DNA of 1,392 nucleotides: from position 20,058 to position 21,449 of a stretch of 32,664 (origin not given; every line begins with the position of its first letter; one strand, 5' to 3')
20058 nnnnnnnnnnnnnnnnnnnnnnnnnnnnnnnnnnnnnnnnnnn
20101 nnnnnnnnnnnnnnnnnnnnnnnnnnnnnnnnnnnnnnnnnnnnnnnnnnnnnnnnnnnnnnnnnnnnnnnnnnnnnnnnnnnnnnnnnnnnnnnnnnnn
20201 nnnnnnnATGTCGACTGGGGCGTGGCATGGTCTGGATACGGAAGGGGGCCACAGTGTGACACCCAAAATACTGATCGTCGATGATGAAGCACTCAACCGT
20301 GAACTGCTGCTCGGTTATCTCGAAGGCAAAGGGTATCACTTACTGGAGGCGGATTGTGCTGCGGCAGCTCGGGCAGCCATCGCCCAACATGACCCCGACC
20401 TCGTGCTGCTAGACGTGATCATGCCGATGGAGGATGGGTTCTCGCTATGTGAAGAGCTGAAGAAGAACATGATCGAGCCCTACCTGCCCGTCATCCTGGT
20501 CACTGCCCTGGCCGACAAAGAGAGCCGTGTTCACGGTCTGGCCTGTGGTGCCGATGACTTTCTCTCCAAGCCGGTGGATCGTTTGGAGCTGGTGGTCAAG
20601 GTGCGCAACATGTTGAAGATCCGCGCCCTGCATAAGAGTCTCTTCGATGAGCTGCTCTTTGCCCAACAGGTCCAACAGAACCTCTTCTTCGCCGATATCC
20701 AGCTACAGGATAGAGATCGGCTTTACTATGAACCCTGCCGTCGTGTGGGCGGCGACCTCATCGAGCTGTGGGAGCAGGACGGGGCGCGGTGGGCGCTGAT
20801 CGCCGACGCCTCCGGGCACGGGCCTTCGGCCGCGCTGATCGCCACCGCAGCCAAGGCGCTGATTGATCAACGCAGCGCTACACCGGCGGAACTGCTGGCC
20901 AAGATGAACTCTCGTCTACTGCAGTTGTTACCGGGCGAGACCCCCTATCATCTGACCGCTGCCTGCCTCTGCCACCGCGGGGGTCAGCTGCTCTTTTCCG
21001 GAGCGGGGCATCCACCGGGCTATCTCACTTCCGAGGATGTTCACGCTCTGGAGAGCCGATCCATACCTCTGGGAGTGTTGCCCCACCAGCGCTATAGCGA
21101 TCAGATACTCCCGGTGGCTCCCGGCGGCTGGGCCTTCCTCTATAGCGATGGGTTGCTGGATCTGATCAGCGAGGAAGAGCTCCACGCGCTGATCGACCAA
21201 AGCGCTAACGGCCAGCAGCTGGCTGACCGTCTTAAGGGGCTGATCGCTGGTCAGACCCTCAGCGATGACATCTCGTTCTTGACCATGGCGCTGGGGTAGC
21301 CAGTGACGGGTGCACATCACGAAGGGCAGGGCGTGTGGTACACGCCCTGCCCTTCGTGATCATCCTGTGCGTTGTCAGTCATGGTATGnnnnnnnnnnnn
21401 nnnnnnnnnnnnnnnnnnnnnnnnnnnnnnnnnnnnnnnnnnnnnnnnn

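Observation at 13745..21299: Seven-gene translationally coupled operon fusing a hybrid kinase, three response regulators, an orphan chemoreceptor and a partner-switching module, with no sigma factor and no CheA/CheW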

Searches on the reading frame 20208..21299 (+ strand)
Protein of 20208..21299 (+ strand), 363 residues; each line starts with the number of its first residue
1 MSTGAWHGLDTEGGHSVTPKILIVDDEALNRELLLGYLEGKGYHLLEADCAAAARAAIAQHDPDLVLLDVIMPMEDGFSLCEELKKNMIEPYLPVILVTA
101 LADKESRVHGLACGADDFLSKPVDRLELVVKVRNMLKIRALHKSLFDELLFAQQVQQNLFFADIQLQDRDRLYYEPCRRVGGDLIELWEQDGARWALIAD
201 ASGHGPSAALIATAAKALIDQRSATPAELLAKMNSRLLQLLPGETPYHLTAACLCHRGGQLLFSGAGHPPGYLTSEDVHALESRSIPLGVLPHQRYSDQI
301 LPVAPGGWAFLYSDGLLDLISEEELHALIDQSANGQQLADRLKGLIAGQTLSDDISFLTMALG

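Call 5: search_protein_families(library=pfam, proteins=[window:20208-21299:+], max_evalue=0.01)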
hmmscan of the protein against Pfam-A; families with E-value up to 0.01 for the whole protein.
window:20208-21299:+ (363 aa): 2 families
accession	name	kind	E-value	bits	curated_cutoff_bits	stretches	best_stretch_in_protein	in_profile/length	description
PF00072.30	Response_reg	-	9.4e-27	93.8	30.2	1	21-132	1-110/111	Response regulator receiver domain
PF07228.17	SpoIIE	-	9.2e-25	88.1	25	1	192-360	3-189/192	Stage II sporulation protein E (SpoIIE)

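Call 14: find_homologous_proteins(query=window:20256-21299:+, max_evalue=1e-10)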
Query window:20256-21299:+ (347 aa): 958 proteins with E <= 1e-10 among 8000 candidates; the best 120 are listed.
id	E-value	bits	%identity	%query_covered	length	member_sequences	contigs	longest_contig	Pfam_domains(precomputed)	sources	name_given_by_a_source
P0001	1.4e-198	677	89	100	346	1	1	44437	PF00072.31,PF07228.18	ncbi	-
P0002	6.0e-165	567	92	80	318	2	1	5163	PF00072.31,PF07228.18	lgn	-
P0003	1.0e-116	408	55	100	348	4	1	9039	PF00072.31,PF07228.18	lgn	-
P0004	8.7e-116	405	57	100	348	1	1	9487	PF00072.31,PF07228.18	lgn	-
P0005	9.4e-114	398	53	100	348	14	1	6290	PF00072.31,PF07228.18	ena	-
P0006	4.8e-112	393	55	99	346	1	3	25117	PF00072.31,PF07228.18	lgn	-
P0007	2.2e-111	390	54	100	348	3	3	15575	PF00072.31,PF07228.18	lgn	-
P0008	5.4e-111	389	53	100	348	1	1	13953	PF00072.31,PF07228.18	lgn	-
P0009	6.4e-111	389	54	97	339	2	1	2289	PF00072.31,PF07228.18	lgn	-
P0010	6.7e-110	386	53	100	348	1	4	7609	PF00072.31,PF07228.18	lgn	-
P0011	1.8e-109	384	54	100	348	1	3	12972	PF00072.31,PF07228.18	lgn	-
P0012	8.0e-109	382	53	100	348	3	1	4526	PF00072.31,PF07228.18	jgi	jgi:sigma-B regulation protein RsbU (phosphoserine phosphatase)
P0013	8.4e-107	375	52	100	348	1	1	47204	PF00072.31,PF07228.18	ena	-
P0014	1.3e-106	375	52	99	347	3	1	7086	PF00072.31,PF07228.18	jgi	jgi:sigma-B regulation protein RsbU (phosphoserine phosphatase)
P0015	1.4e-106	375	51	100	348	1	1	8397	PF00072.31,PF07228.18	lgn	-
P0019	2.4e-102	361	52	100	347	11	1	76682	PF00072.31,PF07228.18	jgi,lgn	-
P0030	6.2e-40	156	35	95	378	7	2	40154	PF00072.31,PF07228.18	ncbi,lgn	-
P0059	2.4e-31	127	30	98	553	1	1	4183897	PF13581.13,PF00072.31,PF07228.18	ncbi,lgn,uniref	ncbi:two-component system response regulator HsbR [Alteromonas sp. D210916BOD_24]|uniref:ATP-binding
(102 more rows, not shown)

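Call 15: find_encoding_contigs(protein=P0001, flank=10000, max_places=3)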
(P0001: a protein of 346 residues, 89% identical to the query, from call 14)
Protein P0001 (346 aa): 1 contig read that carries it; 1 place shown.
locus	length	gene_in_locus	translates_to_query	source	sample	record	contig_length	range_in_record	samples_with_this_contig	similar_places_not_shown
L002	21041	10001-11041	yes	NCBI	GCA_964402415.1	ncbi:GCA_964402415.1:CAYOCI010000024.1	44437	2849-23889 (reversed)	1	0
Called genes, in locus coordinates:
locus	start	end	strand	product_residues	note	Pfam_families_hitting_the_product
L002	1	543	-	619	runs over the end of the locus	PF00005:ABC_tran, PF02463:SMC_N (weak), PF13304:AAA_21 (faint)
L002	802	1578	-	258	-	PF14689:SPOB_a (weak), PF02518:HATPase_c (weak), PF14501:HATPase_c_5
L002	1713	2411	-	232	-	PF00072:Response_reg, PF04397:LytTR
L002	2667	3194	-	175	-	PF00293:NUDIX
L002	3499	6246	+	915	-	PF13185:GAF_2 (weak), PF00989:PAS, PF08448:PAS_4, PF13426:PAS_9, PF00512:HisKA, PF02518:HATPase_c, PF00072:Response_reg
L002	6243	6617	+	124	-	PF00072:Response_reg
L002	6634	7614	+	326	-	PF00072:Response_reg, PF13487:HD_5, PF01966:HD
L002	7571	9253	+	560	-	PF12729:4HB_MCP_1 (faint), PF13682:CZB, PF00672:HAMP (weak), PF00015:MCPsignal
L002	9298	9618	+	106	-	PF01740:STAS, PF13466:STAS_2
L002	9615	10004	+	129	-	PF13581:HATPase_c_2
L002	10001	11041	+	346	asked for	PF00072:Response_reg, PF07228:SpoIIE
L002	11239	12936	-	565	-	PF08757:CotH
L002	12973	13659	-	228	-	PF16316:DUF4956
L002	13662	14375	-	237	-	PF09359:VTC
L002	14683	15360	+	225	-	PF00072:Response_reg, PF00486:Trans_reg_C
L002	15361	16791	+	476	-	PF00672:HAMP, PF00512:HisKA, PF02518:HATPase_c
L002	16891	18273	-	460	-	PF01212:Beta_elim_lyase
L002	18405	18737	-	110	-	-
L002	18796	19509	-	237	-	PF04405:ScdA_N, PF01814:Hemerythrin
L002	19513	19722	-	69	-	PF00037:Fer4, PF12797:Fer4_2 (weak), PF12837:Fer4_6 (weak), PF12838:Fer4_7 (faint), PF25160:LdpA_Fe-S-bd (faint), PF13370:Fer4_13, PF13459:Fer4_15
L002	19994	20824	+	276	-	PF01209:Ubie_methyltran, PF13489:Methyltransf_23, PF13847:Methyltransf_31, PF08241:Methyltransf_11, PF08242:Methyltransf_12, PF13649:Methyltransf_25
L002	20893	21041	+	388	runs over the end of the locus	PF00266:Aminotran_5, PF01041:DegT_DnrJ_EryC1 (faint), PF22580:KYNU_C (weak)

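Call 16: find_encoding_contigs(protein=P0019, flank=10000, max_places=3)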
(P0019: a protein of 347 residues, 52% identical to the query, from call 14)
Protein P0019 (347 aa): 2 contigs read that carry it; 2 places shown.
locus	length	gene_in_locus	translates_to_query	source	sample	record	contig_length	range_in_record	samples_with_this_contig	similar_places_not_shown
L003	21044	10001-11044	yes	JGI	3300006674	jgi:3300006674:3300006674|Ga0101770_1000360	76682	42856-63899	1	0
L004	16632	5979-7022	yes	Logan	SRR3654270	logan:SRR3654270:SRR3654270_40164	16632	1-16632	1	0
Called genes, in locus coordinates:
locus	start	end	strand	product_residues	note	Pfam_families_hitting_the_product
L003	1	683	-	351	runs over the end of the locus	PF13510:Fer2_4, PF10588:NADH-G_4Fe-4S_3, PF12837:Fer4_6 (weak), PF13237:Fer4_10 (weak), PF22117:Fer4_Nqo3, PF12838:Fer4_7, PF04879:Molybdop_Fe4S4, PF00384:Molybdopterin, +2 more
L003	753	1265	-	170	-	PF01842:ACT, PF22629:ACT_AHAS_ss, PF13710:ACT_5, PF10369:ALS_ss_C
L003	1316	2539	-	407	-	PF25198:Spore_GerAC_N, PF05504:Spore_GerAC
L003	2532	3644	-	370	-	PF03845:Spore_permease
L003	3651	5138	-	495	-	PF03323:GerA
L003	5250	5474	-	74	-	PF21965:SAMP2, PF02597:ThiS, PF14451:Ub-Mut7C (weak)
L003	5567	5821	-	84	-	PF11588:DUF3243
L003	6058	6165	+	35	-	-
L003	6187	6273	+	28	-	-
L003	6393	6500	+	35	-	-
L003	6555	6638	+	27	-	-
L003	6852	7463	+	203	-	PF03167:UDG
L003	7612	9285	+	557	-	PF13682:CZB, PF00672:HAMP, PF00015:MCPsignal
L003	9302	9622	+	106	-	PF01740:STAS, PF13466:STAS_2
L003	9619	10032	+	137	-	PF13581:HATPase_c_2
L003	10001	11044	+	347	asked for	PF00072:Response_reg, PF07228:SpoIIE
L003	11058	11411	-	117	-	PF01476:LysM, PF23457:LysM2_NFP (faint), PF01476:LysM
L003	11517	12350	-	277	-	PF07833:Cu_amine_oxidN1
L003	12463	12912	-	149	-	PF11155:DUF2935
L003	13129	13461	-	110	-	PF08821:CGGC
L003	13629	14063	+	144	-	PF01909:NTP_transf_2, PF18765:Polbeta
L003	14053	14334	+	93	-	PF01934:HepT-like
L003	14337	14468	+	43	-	PF01934:HepT-like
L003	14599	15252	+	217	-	PF00072:Response_reg, PF00486:Trans_reg_C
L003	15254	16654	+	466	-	PF00672:HAMP, PF00512:HisKA, PF13581:HATPase_c_2 (weak), PF02518:HATPase_c, PF13589:HATPase_c_3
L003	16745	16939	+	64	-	-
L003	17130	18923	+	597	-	-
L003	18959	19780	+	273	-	PF02086:MethyltransfD12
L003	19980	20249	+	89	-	-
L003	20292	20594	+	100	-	PF01936:NYN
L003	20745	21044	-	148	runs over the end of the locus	PF00383:dCMP_cyt_deam_1, PF14437:MafB19-deam, PF14439:Bd3614-deam (weak)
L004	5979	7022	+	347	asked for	PF00072:Response_reg, PF07228:SpoIIE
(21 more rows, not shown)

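Call 17: find_encoding_contigs(protein=P0013, flank=10000, max_places=3)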
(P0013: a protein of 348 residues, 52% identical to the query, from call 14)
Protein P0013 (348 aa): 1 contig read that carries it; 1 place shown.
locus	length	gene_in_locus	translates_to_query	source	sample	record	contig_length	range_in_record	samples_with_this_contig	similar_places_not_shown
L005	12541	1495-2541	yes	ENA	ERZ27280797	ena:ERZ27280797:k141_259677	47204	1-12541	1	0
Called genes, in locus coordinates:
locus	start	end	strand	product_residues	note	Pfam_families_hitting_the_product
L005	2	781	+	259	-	?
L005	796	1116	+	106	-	PF01740:STAS, PF13466:STAS_2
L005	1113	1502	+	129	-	PF13581:HATPase_c_2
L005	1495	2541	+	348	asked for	PF00072:Response_reg, PF07228:SpoIIE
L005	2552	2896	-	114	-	PF01476:LysM, PF23457:LysM2_NFP (faint), PF01476:LysM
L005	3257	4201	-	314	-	PF07833:Cu_amine_oxidN1, PF09811:Yae1_N (faint)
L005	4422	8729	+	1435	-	PF00480:ROK (faint), PF01548:DEDD_Tnp_IS110 (faint), PF01869:BcrAD_BadFG, PF09989:DUF2229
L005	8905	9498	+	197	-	PF01810:LysE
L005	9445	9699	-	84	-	-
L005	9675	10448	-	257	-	PF03193:RsgA_GTPase (faint), PF00005:ABC_tran, PF13304:AAA_21 (faint)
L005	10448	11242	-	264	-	PF00528:BPD_transp_1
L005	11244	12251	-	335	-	PF13379:NMT1_2, PF09084:NMT1, PF04069:OpuAC (faint)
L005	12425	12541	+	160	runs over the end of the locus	-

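Call 19: search_protein_families(library=ncbifam, proteins=[window:20256-21299:+], max_evalue=0.001)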
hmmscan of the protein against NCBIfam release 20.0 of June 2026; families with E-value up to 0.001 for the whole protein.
window:20256-21299:+ (347 aa): 98 families (the best 25 are shown)
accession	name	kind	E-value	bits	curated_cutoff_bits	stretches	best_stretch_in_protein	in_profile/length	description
NF007135.0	PRK09581.1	equivalog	2.3e-36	125.6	474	1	1-143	1-139/457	PleD family two-component system response regulator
TIGR02154.1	PhoB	equivalog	2.4e-27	95.7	296.2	1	1-138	1-136/226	phosphate regulon transcriptional regulator PhoB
NF045944.1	ResRegRpaBCyano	equivalog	1e-25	90.5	330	1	6-124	1-116/229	response regulator transcription factor RpaB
NF007005.1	PRK09468.1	equivalog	3.5e-25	88.8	331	1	3-124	4-123/237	osmolarity response regulator transcription factor OmpR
NF045505.1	RR_RssB_Pseudo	equivalog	1.4e-24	86.9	700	2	4-118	7-120/394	two-component system response regulator RssB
NF008034.0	PRK10766.1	equivalog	2.9e-24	85.9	275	1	1-128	1-125/231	two-component system response regulator TorR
NF040689.1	MtrAB_MtrA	equivalog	2.6e-22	79.2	300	1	5-124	1-117/219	MtrAB system response regulator MtrA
NF007982.1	PRK10710.1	equivalog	3.5e-22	79.1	380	1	2-129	7-131/235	envelope stress response regulator BaeR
NF047654.1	DiguCycDgcRLepto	equivalog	7.6e-22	77.6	500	1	3-164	3-161/295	diguanylate cyclase DgcR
NF033117.2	vanR_ACDEGLN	exception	4.1e-21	75.6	350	1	5-121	1-114/226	VanR-ABDEGLN family response regulator transcription factor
NF041733.1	resp_reg_CseB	equivalog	4.5e-21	75.3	350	1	4-151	2-145/228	two-component system response regulator CseB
NF040534.1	resp_reg_YycF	equivalog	5.4e-21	74.9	340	1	4-123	2-118/231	response regulator YycF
NF053854.1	RespRegPhoBBctds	equivalog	5.9e-21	74.9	270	1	5-126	1-121/225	two-component system response regulator PhoB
NF007546.0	PRK10161.1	equivalog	8.2e-21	74.6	471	1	1-121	1-121/229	phosphate response regulator transcription factor PhoB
NF008296.0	PRK11083.1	equivalog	1.3e-20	73.8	273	1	2-124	3-122/228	two-component system response regulator CreB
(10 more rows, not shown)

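Call 22: find_related_loci(query=A1, collection=genome_contigs, flank=10000)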
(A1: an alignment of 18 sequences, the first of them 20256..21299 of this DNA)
Query A1 (347 aa) in genome_contigs; peptide patterns used: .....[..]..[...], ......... (x = any residue, [..] = any of these).
600 stretches matched a pattern (row limit reached: there are more); 597 encode a relative of the query (tblastn E <= 1e-3); the best 80 are kept; 80 distinct loci.
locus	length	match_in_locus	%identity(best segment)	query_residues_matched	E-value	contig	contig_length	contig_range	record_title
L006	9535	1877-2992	30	3-347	5e-41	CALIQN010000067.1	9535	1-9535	MAG TPA_asm: uncultured Peptococcaceae bacterium isolate ERR589693_bin.36_CONCOCT_v1.1_MAG genome assembly, contig: ERZ7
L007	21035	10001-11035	31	4-315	3e-33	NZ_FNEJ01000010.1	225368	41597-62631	Salipiger marinus strain DSM 26424, whole genome shotgun sequence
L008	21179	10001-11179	28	4-340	7e-32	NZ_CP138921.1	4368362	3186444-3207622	Shimia sp. MIT1388 chromosome, complete genome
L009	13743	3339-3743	46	3-138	2e-31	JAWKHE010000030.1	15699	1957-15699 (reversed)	MAG: Methanolobus sp. isolate AC3.18 AC3.18.fa-30, whole genome shotgun sequence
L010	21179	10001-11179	28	4-340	2e-31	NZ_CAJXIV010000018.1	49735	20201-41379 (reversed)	MAG: uncultured Shimia sp. isolate SRR3646399_bin.12_MetaBAT_v2.12.1_MAG, whole genome shotgun sequence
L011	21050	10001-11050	30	5-338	2e-31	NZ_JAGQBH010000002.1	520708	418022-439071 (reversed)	Cyanobium sp. N.Huapi 1H5 Nhuapi-1H5-C2, whole genome shotgun sequence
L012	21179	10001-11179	28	4-340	7e-31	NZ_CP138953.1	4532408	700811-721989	Shimia sp. MIT910701 chromosome, complete genome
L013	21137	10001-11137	27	1-346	7e-31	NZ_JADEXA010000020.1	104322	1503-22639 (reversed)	Vacuolonema iberomarrocanum LEGE 07170 NODE_20_length_104322_cov_13.478200_(reversed), whole genome shotgun sequence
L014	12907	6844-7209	50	1-124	1e-30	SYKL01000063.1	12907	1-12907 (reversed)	MAG: Proteobacteria bacterium isolate F1-80-MAGs037 F1-80__c83724, whole genome shotgun sequence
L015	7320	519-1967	43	3-138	2e-30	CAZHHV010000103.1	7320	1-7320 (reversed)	MAG TPA_asm: uncultured Nitrospiraceae bacterium isolate binchicken_co232_94 genome assembly, contig: NODE_19284_length_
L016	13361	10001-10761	45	4-129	2e-30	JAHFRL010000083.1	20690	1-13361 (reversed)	MAG: Betaproteobacteria bacterium isolate nzgw573 NODE_429_length_20691_cov_15.732815, whole genome shotgun sequence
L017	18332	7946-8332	48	1-129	2e-30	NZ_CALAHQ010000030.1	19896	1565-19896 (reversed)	MAG: uncultured Roseicyclus sp. isolate ERR2206770_bin.7_CONCOCT_v1.1_MAG ERZ888423.1501, whole genome shotgun sequence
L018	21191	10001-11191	26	4-344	4e-30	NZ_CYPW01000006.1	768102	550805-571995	Shimia marina strain CECT 7688, whole genome shotgun sequence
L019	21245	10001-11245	41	1-147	6e-30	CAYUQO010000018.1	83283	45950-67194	MAG TPA_asm: uncultured Bordetella sp. isolate SRP272529_co2_122 genome assembly, contig: NODE_321_length_83283_cov_9.29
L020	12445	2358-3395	28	5-307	4e-30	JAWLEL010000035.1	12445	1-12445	MAG: Lentibacter sp. isolate 20BLK6-1.bin.60 NODE_5404_length_12445_cov_12.463875, whole genome shotgun sequence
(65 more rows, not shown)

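Call 23: find_encoding_contigs(protein=P0006, flank=10000, max_places=2)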
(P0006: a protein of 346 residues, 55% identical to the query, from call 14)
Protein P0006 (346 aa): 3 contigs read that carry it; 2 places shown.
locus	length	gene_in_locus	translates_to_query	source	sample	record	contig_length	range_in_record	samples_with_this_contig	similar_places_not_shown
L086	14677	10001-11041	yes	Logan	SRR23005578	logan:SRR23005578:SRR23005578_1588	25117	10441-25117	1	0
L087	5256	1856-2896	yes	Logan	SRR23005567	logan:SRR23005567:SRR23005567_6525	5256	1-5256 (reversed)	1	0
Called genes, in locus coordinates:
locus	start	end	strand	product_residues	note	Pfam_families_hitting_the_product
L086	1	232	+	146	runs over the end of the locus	-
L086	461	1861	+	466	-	PF12176:MtaB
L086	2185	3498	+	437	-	PF10114:PocR, PF00165:HTH_AraC, PF12833:HTH_18, PF00165:HTH_AraC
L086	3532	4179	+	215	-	PF02607:B12-binding_2, PF02310:B12-binding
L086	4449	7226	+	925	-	PF13185:GAF_2, PF00989:PAS, PF08448:PAS_4, PF13188:PAS_8 (weak), PF13426:PAS_9, PF00512:HisKA, PF02518:HATPase_c, PF00072:Response_reg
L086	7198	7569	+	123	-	PF00072:Response_reg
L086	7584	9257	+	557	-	PF13682:CZB, PF00672:HAMP (weak), PF00015:MCPsignal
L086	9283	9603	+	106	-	PF01740:STAS, PF13466:STAS_2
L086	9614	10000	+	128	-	PF13581:HATPase_c_2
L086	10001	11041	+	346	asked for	PF00072:Response_reg, PF07228:SpoIIE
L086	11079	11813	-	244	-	PF13566:DUF4130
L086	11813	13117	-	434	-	PF04055:Radical_SAM (weak), PF12836:HHH_3 (weak)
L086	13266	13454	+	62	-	-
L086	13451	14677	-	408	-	?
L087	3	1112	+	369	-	?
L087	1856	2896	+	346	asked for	PF00072:Response_reg, PF07228:SpoIIE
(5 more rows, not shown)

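Call 24: find_encoding_contigs(protein=P0008, flank=10000, max_places=2)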
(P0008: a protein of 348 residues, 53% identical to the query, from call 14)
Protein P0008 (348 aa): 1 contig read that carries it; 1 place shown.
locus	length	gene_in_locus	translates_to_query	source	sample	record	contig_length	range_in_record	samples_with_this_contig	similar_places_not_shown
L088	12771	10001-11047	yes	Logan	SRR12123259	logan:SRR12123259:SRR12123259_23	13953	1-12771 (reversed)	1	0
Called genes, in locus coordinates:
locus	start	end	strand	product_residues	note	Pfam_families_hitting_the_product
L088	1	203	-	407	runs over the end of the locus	PF01590:GAF, PF13185:GAF_2, PF13492:GAF_3, PF00990:GGDEF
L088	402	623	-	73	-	-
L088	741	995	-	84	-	PF11588:DUF3243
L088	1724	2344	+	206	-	PF03167:UDG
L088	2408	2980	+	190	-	-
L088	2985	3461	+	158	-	PF02915:Rubrerythrin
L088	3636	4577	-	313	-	PF12791:RsgI_N, PF23750:RsgI_M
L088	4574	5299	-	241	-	PF04542:Sigma70_r2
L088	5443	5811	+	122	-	PF10925:DUF2680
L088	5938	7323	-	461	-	PF01554:MatE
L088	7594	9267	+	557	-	PF13682:CZB, PF00672:HAMP (faint), PF00015:MCPsignal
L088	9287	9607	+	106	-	PF01740:STAS, PF13466:STAS_2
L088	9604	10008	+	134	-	PF13581:HATPase_c_2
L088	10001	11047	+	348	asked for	PF00072:Response_reg, PF07228:SpoIIE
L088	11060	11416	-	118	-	PF01476:LysM, PF23457:LysM2_NFP (faint), PF23577:LysM_RLK (faint), PF01476:LysM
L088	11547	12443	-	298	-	PF07833:Cu_amine_oxidN1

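Call 25: find_encoding_contigs(protein=P0004, flank=10000, max_places=2)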
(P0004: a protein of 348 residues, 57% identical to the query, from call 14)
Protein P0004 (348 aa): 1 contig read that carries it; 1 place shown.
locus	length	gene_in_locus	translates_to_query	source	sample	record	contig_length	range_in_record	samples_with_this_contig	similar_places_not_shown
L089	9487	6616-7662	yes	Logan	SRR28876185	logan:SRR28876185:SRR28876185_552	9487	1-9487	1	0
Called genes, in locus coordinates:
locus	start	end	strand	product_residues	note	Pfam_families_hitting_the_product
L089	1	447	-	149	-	?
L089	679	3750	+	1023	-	PF13185:GAF_2, PF00989:PAS, PF08448:PAS_4, PF13426:PAS_9, PF00512:HisKA, PF02518:HATPase_c, PF00072:Response_reg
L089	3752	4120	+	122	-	PF00072:Response_reg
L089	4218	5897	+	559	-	PF13682:CZB, PF00672:HAMP, PF00015:MCPsignal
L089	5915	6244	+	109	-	PF01740:STAS, PF13466:STAS_2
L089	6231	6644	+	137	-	PF13581:HATPase_c_2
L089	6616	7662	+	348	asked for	PF00072:Response_reg, PF07228:SpoIIE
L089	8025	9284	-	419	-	-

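Call 32: search_solved_structures(query=window:20256-21299:+, max_evalue=0.001)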
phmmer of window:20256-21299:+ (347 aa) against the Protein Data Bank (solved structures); distinct sequences matched with E-value up to 0.001: 257 (the best 60 are shown).
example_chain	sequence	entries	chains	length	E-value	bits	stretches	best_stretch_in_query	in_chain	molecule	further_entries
9g85_A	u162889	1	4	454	5.9e-29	104.6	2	1-125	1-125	Response regulator PleD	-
2wb4_A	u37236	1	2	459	6.1e-29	104.5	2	1-125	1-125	DIGUANYLATE CYCLASE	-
9g86_A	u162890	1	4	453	1.3e-28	103.5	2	4-125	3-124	Response regulator PleD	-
1w25_A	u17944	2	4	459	1.3e-28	103.4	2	4-125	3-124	STALKED-CELL DIFFERENTIATION CONTROLLING PROTEIN | RESPONSE REGULATOR PLED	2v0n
3eq2_A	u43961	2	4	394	1.4e-22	83.6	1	4-342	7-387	Probable two-component response regulator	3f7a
9dvt_R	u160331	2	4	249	2.9e-22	82.6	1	1-122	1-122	DNA-binding dual master transcriptional regulator RpaA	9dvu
3t6k_A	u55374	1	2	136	2.2e-19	73.1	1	4-121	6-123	Response regulator receiver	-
1b00_A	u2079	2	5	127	2.9e-19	72.7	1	2-121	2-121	PHOSPHATE REGULON TRANSCRIPTIONAL REGULATORY PROTEIN PHOB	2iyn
1zes_A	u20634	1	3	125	3e-19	72.7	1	2-120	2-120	Phosphate regulon transcriptional regulatory protein phoB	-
6zxm_A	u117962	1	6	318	1.6e-18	70.2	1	4-196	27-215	Putative GGDEF/response regulator receiver domain protein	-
6zxc_A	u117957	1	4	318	1.7e-18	70.2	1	4-196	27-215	Putative GGDEF/response regulator receiver domain protein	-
6zxb_A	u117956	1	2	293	1.8e-18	70.1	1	4-196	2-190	Putative GGDEF/response regulator receiver domain protein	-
2jb9_A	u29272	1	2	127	1.4e-17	67.2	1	2-121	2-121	PHOSPHATE REGULON TRANSCRIPTIONAL REGULATORY PROTEIN PHOB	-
2jba_B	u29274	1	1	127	1.9e-17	66.7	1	2-121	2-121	PHOSPHATE REGULON TRANSCRIPTIONAL REGULATORY PROTEIN PHOB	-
2jba_A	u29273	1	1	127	4.9e-17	65.4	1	2-121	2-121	PHOSPHATE REGULON TRANSCRIPTIONAL REGULATORY PROTEIN PHOB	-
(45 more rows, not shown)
